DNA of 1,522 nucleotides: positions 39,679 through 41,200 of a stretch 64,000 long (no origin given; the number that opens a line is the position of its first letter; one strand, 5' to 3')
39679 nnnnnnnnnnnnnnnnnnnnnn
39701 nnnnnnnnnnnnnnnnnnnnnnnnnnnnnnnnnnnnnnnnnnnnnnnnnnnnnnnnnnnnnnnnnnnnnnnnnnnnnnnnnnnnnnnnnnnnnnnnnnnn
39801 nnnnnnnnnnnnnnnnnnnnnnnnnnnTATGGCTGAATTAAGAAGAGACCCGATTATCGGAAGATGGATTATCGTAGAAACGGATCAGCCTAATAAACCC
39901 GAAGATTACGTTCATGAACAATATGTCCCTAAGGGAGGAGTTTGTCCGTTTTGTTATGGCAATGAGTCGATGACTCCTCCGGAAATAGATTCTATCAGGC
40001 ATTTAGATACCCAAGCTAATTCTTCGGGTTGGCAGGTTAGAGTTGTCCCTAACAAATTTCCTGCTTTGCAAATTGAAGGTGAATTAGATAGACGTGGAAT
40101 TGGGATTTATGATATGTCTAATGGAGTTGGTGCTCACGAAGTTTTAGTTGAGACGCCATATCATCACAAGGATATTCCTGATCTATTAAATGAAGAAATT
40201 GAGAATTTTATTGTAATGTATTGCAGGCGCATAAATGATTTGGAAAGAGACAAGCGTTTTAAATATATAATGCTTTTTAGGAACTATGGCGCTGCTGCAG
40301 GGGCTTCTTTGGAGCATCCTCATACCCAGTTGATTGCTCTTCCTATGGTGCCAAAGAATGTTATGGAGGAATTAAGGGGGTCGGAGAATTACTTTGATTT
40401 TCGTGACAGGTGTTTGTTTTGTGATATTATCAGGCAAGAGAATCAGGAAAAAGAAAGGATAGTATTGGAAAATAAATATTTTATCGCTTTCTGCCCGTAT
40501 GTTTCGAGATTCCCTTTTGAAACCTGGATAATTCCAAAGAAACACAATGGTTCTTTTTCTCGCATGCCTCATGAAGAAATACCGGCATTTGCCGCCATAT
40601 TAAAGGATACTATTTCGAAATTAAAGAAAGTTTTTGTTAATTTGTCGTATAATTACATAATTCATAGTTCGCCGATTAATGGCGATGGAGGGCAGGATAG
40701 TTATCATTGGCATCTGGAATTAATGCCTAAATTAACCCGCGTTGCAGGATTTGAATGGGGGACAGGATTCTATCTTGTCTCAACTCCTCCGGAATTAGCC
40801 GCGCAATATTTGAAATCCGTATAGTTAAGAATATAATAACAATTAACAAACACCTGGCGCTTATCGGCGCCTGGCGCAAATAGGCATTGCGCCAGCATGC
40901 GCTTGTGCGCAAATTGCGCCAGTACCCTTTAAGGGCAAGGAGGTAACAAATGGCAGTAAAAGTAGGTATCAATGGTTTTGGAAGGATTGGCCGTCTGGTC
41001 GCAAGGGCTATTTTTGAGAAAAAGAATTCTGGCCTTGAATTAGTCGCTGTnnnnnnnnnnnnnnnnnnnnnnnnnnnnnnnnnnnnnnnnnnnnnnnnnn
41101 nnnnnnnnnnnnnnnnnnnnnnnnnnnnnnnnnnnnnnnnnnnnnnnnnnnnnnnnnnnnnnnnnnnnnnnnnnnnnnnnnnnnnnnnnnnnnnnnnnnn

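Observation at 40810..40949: GC-rich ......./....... repeat array in the predicted gap leader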

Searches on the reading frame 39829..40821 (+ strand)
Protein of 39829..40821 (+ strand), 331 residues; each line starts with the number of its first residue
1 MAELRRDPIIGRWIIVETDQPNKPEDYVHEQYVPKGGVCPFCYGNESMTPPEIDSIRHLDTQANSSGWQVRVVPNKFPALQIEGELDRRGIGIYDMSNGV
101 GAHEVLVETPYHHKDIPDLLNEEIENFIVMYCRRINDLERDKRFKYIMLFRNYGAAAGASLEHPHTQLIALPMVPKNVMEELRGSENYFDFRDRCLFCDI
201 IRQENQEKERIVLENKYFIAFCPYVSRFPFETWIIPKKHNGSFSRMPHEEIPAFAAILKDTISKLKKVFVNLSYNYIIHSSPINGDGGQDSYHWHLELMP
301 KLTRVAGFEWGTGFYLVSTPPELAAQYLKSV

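Call 30: search_protein_families(library=pfam, proteins=[window:39829-40821:+], max_evalue=0.001)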
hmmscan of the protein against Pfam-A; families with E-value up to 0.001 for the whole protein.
window:39829-40821:+ (331 aa): 6 families
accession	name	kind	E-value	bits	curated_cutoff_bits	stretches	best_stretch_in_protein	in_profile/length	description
PF02744.22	GalP_UDP_tr_C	-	5.6e-16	59.2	29.2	1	184-297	4-118/165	Galactose-1-phosphate uridyl transferase, C-terminal domain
PF16268.10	DUF4921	-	1.5e-11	44.4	28.5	1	121-322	197-387/425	Domain of unknown function (DUF4921)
PF16285.10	DUF4931_N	-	3e-11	43.9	24.1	1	104-171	54-121/124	Domain of unknown function (DUF4931) N-terminal domain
PF01087.27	GalP_UDP_transf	-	2.4e-10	41.6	22.1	1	68-175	73-184/184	Galactose-1-phosphate uridyl transferase, N-terminal domain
PF01230.28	HIT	-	1.2e-09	39.1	21.5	1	206-301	3-95/98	HIT domain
PF19327.4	Ap4A_phos_N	-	0.00095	19.2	23.1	0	148-177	137-166/177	Ap4A phosphorylase N-terminal domain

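Call 31: find_homologous_proteins(query=window:39829-40821:+, max_evalue=1e-80)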
Query window:39829-40821:+ (331 aa): 7938 proteins with E <= 1e-80 among 8000 candidates; the best 120 are listed.
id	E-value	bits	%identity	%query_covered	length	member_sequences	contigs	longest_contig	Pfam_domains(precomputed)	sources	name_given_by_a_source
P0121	4.1e-231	784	100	100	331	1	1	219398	PF16268.11,PF16285.11,PF01230.30,PF02744.23,PF01087.28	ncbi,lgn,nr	ncbi:MAG: galactose-1-phosphate uridylyltransferase [Candidatus Omnitrophica bacterium]|nr:galactose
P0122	1.4e-200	683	84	100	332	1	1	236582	PF16268.11,PF16285.11,PF01230.30,PF02744.23,PF01087.28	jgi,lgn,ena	-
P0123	3.0e-197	672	82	100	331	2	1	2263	PF16268.11,PF16285.11,PF01230.30,PF02744.23,PF01087.28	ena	-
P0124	1.1e-196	670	81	100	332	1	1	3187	PF16268.11,PF16285.11,PF01230.30,PF02744.23,PF01087.28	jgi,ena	-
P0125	2.1e-194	663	82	100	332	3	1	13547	PF16268.11,PF16285.11,PF01230.30,PF02744.23,PF01087.28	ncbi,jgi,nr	ncbi:MAG: galactose-1-phosphate uridylyltransferase [Candidatus Omnitrophica bacterium]|nr:galactose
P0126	3.8e-194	662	80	100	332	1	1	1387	PF16268.11,PF16285.11,PF01230.30,PF02744.23,PF01087.28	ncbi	-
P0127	7.4e-193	658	81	100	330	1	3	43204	PF16268.11,PF16285.11,PF01230.30,PF02744.23,PF01087.28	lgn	-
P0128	1.3e-192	657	80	100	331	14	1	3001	PF16268.11,PF16285.11,PF01230.30,PF02744.23,PF01087.28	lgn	-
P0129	1.6e-192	657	80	100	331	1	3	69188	PF16268.11,PF16285.11,PF01230.30,PF02744.23,PF01087.28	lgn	-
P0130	3.7e-192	656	79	100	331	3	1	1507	PF16268.11,PF16285.11,PF01230.30,PF02744.23,PF01087.28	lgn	-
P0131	7.6e-192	655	79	100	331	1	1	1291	PF16268.11,PF16285.11,PF01230.30,PF02744.23,PF01087.28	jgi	jgi:UDPglucose--hexose-1-phosphate uridylyltransferase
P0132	7.9e-192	655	79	100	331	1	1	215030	PF16268.11,PF16285.11,PF01230.30,PF02744.23,PF01087.28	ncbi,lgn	-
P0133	8.6e-190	648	79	100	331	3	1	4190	PF16268.11,PF16285.11,PF01230.30,PF02744.23,PF01087.28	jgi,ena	-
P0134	1.8e-188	643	77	100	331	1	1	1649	PF16268.11,PF16285.11,PF01230.30,PF02744.23,PF01087.28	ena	-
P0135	5.7e-186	635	77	100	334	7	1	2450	PF16268.11,PF16285.11,PF01230.30,PF02744.23,PF01087.28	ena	-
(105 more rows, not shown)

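Call 32: find_encoding_contigs(protein=P0121, flank=10000, max_places=10)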
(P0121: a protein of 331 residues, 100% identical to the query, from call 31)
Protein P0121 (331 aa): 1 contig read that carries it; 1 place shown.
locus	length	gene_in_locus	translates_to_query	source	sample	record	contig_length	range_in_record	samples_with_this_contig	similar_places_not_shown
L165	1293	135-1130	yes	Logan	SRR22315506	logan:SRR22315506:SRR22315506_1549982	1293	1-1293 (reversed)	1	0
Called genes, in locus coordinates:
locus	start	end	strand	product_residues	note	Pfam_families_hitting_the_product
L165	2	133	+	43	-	?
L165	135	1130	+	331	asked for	PF01087:GalP_UDP_transf, PF16285:DUF4931_N, PF16268:DUF4921, PF02744:GalP_UDP_tr_C, PF01230:HIT (weak)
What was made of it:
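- Tried and rejected: The galT-like protein gave only a 1.3-kb Logan contig (call 32).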

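Call 33: find_encoding_contigs(protein=P0122, flank=3000, max_places=4)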
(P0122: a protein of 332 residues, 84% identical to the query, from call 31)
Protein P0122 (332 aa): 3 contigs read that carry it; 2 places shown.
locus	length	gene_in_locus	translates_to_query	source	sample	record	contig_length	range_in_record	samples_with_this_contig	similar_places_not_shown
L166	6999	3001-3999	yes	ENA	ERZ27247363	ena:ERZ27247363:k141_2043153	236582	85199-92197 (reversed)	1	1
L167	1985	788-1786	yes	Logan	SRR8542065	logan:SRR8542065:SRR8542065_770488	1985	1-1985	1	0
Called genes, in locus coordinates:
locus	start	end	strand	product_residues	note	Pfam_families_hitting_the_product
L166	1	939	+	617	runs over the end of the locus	PF17764:PriA_3primeBD, PF18319:Zn_ribbon_PriA, PF18074:PriA_C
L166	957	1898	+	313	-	PF00551:Formyl_trans_N, PF02911:Formyl_trans_C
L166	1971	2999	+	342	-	PF01087:GalP_UDP_transf (weak), PF16285:DUF4931_N, PF01230:HIT (faint), PF16268:DUF4921 (weak), PF02744:GalP_UDP_tr_C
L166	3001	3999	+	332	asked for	PF01087:GalP_UDP_transf, PF16285:DUF4931_N, PF16268:DUF4921, PF02744:GalP_UDP_tr_C, PF01230:HIT (weak)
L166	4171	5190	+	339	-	PF00044:Gp_dh_N, PF02800:Gp_dh_C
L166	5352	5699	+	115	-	PF13412:HTH_24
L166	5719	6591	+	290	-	PF03102:NeuB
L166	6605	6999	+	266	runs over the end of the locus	PF04055:Radical_SAM (weak), PF13186:SPASM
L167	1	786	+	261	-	?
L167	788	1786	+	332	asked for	PF01087:GalP_UDP_transf, PF16285:DUF4931_N, PF16268:DUF4921, PF02744:GalP_UDP_tr_C, PF01230:HIT (weak)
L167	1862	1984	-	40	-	?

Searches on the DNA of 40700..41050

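Call 9: search_rna_families(source=window, start=40700, end=41050, threshold=evalue, max_evalue=10)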
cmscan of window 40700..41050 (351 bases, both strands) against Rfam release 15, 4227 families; matches with E-value up to 10: 2.
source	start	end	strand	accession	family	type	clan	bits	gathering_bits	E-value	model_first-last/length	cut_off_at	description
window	40812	40888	+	RF02065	STnc340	Gene; sRNA;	-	17.2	80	5.3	1-130/130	no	Enterobacterial sRNA STnc340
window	40865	40923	+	RF00043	Plasmid_R1162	Gene; antisense;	-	14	55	6.9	1-75/75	no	R1162-like plasmid antisense RNA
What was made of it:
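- On Known riboswitch or cis-regulatory RNA family (Rfam 15): Call 9 gave only E=5.3 and E=6.9 chance-level hits (17 and 14 bits against cut-offs of 80 and 55).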
